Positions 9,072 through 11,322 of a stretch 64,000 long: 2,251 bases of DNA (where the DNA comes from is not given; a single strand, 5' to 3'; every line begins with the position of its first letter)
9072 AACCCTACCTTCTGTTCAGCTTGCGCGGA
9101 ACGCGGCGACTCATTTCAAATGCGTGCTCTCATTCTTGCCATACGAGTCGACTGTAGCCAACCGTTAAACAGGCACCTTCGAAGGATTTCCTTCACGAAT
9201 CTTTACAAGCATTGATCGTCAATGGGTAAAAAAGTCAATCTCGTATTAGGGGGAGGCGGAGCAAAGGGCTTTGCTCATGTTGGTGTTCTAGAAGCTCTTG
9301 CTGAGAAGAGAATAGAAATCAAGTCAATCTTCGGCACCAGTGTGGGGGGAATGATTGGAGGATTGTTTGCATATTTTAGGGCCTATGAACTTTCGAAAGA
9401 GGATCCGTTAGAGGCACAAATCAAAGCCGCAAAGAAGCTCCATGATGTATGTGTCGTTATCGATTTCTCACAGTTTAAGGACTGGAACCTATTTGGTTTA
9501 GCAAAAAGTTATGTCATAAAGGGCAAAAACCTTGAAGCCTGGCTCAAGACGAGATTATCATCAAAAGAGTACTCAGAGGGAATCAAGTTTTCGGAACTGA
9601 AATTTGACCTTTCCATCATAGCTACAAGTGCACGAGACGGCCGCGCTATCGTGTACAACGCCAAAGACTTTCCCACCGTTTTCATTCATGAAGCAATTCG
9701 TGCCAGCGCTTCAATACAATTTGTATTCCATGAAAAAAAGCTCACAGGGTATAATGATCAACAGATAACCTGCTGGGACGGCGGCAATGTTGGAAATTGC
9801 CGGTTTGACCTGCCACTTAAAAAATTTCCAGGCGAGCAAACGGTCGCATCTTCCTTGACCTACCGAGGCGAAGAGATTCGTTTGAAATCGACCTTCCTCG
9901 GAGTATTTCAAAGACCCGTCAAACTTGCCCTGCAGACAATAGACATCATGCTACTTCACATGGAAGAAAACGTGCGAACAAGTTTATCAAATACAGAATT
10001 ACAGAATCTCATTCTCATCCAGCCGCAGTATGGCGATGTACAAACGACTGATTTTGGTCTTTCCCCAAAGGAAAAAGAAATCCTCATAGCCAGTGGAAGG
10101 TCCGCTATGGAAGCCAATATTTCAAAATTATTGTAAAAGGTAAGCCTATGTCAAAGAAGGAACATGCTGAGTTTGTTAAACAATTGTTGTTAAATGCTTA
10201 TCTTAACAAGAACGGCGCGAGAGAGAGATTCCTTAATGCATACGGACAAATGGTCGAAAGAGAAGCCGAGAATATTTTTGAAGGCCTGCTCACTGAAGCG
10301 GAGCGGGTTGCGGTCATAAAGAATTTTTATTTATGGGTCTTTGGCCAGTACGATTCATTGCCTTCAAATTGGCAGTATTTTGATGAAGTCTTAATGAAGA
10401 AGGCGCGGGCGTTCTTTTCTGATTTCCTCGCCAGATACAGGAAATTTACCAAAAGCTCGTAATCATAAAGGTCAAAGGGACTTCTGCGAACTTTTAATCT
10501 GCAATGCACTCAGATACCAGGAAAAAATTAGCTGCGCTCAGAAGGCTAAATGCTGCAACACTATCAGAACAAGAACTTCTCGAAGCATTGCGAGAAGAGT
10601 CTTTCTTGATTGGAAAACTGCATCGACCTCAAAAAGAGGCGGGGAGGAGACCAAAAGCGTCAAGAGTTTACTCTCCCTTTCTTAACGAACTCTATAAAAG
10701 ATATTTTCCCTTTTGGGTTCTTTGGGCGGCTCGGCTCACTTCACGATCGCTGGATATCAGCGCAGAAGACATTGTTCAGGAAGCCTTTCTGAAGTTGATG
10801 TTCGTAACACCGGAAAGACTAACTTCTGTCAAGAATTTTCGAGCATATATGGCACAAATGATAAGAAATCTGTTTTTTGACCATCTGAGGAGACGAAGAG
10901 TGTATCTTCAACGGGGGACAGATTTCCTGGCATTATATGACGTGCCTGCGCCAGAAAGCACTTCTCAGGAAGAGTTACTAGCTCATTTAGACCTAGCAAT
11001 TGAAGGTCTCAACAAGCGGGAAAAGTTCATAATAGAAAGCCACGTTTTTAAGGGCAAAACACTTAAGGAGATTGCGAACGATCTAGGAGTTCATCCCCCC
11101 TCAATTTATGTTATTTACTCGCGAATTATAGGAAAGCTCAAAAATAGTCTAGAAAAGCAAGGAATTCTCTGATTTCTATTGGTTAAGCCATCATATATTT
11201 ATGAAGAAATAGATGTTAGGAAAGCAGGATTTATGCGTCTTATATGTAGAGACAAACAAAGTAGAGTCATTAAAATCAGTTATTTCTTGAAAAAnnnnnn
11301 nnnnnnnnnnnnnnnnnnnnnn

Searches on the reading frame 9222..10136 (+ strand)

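Call 20: search_protein_families(library=pfam, proteins=[window:9222-10136:+], max_evalue=0.001)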
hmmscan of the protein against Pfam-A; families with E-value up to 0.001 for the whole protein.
window:9222-10136:+ (304 aa): 1 family
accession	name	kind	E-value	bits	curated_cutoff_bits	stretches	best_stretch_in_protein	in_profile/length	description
PF01734.28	Patatin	-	1.2e-23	84.7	27.7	1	7-193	1-185/191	Patatin-like phospholipase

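Call 82: search_protein_families(library=padloc, proteins=[window:9222-10136:+], max_evalue=0.001)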
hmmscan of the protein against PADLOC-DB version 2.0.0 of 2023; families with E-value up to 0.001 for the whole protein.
window:9222-10136:+ (304 aa): 2 families
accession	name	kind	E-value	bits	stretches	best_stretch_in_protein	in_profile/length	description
PDLC00755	Effector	-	3.8e-11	40.7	1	7-50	14-62/311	Phospholipase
PDLC00758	Effector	-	8.9e-06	23.2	1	7-192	9-186/331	Phospholipase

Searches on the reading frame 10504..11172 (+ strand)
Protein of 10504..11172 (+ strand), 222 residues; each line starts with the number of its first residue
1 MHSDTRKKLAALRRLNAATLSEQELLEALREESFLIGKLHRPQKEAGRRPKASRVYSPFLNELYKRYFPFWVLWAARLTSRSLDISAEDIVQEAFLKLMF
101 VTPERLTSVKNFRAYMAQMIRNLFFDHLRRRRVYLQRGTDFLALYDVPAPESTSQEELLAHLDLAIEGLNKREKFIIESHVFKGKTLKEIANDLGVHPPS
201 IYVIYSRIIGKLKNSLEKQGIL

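Call 20: search_protein_families(library=pfam, proteins=[window:10504-11172:+], max_evalue=0.001)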
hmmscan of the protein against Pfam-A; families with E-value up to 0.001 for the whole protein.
window:10504-11172:+ (222 aa): 4 families
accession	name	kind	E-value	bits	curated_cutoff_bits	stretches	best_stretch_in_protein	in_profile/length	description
PF04542.20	Sigma70_r2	-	2.3e-10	40.6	24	1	63-132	1-69/71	Sigma-70 region 2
PF07638.17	Sigma70_ECF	-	3.9e-06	27.3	21.1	1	84-200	46-167/185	ECF sigma factor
PF08281.18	Sigma70_r4_2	-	4.9e-06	26.5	25.7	1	162-208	4-50/54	Sigma-70, region 4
PF04545.22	Sigma70_r4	-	7e-05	22.7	24.1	1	165-213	1-49/50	Sigma-70, region 4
